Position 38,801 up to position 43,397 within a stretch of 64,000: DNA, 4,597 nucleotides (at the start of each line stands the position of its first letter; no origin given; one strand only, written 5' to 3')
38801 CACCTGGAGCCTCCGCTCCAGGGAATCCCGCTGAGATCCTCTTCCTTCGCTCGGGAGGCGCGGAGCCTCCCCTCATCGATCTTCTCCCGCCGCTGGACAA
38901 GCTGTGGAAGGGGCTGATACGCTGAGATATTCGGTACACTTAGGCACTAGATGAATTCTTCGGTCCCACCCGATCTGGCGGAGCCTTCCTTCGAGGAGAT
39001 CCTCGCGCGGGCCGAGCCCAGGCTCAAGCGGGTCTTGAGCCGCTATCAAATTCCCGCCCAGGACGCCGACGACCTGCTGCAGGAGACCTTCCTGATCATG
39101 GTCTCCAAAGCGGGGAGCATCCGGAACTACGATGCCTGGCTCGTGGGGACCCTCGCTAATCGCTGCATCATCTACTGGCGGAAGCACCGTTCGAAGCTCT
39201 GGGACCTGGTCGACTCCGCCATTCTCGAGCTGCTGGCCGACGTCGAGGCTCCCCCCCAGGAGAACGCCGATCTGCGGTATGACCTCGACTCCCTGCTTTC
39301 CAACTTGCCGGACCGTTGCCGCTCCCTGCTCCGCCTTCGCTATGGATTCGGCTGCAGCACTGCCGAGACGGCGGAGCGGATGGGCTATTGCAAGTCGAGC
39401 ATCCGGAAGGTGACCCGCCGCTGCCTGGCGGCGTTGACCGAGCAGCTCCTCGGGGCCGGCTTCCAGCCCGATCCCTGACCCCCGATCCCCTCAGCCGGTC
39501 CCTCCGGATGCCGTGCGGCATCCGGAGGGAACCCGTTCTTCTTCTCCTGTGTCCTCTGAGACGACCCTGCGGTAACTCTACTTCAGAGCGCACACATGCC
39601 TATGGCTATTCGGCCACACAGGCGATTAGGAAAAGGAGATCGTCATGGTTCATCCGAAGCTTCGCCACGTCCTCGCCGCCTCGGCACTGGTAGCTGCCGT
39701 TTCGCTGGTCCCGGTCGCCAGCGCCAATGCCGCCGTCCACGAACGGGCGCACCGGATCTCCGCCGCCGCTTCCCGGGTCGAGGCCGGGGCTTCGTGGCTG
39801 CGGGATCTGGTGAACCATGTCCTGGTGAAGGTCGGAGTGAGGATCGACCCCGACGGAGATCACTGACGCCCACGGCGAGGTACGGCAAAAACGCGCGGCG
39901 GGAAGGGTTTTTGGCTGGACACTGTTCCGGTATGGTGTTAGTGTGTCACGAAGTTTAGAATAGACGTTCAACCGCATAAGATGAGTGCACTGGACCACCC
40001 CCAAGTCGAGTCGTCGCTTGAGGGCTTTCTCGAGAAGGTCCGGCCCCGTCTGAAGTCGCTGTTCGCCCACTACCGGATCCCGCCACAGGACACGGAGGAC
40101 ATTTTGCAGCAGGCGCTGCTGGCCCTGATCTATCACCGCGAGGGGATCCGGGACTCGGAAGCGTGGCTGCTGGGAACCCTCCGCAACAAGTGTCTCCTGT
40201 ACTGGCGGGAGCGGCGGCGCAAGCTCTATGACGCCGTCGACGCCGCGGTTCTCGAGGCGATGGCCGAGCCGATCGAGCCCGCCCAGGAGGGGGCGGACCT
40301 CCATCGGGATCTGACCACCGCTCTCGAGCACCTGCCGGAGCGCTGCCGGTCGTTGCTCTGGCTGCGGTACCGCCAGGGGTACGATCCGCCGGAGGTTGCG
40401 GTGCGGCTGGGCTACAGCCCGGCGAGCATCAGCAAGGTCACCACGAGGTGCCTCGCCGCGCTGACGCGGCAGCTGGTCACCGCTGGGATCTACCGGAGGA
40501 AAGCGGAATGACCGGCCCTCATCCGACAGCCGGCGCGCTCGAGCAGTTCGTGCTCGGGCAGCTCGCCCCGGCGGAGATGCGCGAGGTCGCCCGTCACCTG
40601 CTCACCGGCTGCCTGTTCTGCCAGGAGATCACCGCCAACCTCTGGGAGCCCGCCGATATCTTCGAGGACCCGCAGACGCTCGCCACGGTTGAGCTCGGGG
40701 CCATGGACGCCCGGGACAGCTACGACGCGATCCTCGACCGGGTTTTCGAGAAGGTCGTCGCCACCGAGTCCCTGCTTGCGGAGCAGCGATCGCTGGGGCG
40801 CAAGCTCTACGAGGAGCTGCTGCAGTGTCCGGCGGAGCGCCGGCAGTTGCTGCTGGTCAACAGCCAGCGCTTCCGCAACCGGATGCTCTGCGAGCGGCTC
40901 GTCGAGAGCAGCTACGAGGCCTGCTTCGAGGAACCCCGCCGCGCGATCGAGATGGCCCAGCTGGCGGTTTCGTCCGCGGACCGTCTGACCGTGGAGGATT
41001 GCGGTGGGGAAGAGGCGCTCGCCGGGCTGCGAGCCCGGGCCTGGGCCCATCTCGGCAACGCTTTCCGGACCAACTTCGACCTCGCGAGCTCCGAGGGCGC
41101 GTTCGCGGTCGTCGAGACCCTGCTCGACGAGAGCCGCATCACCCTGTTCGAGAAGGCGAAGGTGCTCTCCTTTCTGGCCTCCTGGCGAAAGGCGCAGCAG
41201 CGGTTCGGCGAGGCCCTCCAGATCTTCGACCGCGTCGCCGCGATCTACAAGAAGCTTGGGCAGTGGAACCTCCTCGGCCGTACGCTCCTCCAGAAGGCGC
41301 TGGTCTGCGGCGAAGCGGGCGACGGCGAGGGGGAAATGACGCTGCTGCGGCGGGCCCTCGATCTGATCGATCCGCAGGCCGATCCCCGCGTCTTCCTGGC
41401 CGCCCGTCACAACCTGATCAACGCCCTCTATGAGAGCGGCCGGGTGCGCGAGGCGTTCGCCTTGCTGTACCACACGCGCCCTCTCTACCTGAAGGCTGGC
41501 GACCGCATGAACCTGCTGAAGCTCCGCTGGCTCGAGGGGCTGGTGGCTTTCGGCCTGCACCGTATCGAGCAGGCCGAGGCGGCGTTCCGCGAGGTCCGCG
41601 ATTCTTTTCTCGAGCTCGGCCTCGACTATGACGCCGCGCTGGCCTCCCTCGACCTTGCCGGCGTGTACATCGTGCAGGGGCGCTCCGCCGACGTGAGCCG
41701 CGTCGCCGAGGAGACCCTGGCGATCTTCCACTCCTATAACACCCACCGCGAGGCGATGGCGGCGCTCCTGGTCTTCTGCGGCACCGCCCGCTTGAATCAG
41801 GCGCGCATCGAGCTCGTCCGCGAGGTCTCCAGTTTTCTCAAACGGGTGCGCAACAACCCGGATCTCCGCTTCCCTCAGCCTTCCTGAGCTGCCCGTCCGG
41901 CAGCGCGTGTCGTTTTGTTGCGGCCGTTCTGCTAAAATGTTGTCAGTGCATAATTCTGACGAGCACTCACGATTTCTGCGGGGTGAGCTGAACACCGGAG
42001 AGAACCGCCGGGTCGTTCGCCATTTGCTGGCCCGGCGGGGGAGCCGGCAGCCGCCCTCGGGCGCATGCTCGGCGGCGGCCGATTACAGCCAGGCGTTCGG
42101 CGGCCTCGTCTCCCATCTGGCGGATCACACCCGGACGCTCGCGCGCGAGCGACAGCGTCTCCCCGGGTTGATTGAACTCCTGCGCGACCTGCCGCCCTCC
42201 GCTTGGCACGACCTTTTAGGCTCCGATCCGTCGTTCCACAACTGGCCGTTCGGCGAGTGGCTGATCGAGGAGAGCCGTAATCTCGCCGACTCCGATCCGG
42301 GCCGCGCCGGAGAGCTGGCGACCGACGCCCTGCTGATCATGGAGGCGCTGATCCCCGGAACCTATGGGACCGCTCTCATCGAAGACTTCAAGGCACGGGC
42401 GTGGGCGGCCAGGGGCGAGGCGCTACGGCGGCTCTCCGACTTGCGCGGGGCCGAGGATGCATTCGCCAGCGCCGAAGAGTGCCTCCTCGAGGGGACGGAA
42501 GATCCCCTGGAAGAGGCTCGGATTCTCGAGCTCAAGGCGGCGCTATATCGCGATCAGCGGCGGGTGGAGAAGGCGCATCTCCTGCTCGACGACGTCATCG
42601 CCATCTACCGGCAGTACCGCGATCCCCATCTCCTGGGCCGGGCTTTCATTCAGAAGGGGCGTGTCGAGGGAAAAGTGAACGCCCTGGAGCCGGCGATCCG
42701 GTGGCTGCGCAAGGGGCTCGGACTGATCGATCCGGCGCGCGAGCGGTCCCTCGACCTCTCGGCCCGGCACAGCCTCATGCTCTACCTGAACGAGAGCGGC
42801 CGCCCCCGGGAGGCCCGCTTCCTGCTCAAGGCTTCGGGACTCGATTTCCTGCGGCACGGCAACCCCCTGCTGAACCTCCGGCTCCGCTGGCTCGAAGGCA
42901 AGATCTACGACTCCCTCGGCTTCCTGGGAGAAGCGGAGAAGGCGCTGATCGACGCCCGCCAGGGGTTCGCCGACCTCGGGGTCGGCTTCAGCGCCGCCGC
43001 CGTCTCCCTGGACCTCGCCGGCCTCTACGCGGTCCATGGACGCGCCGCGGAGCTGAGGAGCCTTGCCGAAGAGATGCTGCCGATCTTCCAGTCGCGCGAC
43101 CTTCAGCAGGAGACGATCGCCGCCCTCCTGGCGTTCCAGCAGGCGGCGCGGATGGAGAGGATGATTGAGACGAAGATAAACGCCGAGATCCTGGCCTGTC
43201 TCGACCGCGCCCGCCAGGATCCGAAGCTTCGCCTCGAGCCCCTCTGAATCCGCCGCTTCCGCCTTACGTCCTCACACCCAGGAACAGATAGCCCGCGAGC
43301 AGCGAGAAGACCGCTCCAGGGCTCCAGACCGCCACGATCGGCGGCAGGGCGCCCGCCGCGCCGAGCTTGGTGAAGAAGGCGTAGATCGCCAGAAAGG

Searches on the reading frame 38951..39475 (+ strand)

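Call 65: search_protein_families(library=pfam, max_evalue=0.01, proteins=[window:38951-39475:+])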
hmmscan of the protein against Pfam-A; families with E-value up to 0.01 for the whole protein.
window:38951-39475:+ (175 aa): 3 families
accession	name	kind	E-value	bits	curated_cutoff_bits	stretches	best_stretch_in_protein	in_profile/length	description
PF04542.20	Sigma70_r2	-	3.8e-10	39.8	24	1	20-80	4-69/71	Sigma-70 region 2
PF08281.18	Sigma70_r4_2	-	3.3e-07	30.3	25.7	1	111-145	3-37/54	Sigma-70, region 4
PF04545.22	Sigma70_r4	-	9.2e-07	28.7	24.1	1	115-162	1-48/50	Sigma-70, region 4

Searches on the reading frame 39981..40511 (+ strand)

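Call 65: search_protein_families(library=pfam, max_evalue=0.01, proteins=[window:39981-40511:+])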
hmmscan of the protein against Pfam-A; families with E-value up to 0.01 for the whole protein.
window:39981-40511:+ (176 aa): 3 families
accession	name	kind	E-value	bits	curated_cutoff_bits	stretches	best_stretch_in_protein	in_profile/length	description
PF04542.20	Sigma70_r2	-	2.1e-08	34.3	24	1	18-80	3-70/71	Sigma-70 region 2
PF08281.18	Sigma70_r4_2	-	5.9e-08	32.7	25.7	1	109-150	2-43/54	Sigma-70, region 4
PF04545.22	Sigma70_r4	-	0.00044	20.2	24.1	1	114-161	1-48/50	Sigma-70, region 4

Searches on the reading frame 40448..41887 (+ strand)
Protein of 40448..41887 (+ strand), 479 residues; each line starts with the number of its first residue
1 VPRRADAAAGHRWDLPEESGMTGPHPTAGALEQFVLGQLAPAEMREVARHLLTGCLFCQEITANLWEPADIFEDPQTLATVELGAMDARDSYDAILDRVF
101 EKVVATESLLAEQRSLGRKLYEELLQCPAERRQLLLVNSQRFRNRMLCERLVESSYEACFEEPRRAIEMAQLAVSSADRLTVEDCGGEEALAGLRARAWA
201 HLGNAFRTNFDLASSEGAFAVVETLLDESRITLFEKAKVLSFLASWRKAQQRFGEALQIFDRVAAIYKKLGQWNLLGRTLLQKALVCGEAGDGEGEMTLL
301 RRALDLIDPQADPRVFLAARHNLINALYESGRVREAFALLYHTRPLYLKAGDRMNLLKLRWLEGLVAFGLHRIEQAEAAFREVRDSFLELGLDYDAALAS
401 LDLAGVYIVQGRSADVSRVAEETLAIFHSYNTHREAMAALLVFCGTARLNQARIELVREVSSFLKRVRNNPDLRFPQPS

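Call 65: search_protein_families(library=pfam, max_evalue=0.01, proteins=[window:40448-41887:+])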
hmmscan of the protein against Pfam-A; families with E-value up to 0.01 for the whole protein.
window:40448-41887:+ (479 aa): 4 families
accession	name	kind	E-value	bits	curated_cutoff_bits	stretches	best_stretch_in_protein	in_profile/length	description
PF13424.12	TPR_12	-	1.7e-11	44.6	30.1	2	237-306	3-74/77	Tetratricopeptide repeat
PF14559.12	TPR_19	-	0.003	18.3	25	0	299-340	13-48/68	Tetratricopeptide repeat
PF13432.12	TPR_16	-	0.0045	17.8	32.7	1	363-414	3-48/65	Tetratricopeptide repeat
PF13374.12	TPR_10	-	0.0086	16.5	27.5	0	243-270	8-35/42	Tetratricopeptide repeat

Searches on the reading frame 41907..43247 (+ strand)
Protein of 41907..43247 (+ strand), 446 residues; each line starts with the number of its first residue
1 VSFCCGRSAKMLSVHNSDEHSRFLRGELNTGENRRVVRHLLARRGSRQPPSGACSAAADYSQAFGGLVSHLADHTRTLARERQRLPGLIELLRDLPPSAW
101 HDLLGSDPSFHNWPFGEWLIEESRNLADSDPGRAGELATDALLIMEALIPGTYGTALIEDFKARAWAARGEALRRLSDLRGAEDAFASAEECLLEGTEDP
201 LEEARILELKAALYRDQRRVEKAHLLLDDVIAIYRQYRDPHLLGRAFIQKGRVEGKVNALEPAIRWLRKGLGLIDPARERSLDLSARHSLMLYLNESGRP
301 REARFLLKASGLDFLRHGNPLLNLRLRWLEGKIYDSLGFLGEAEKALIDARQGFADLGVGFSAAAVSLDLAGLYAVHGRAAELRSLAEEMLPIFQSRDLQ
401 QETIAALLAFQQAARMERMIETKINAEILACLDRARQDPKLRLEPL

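Call 65: search_protein_families(library=pfam, max_evalue=0.01, proteins=[window:41907-43247:+])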
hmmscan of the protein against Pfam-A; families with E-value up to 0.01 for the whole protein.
window:41907-43247:+ (446 aa): 1 family
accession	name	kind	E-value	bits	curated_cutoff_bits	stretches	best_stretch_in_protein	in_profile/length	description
PF13424.12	TPR_12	-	0.0018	18.9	30.1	1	203-271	2-72/77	Tetratricopeptide repeat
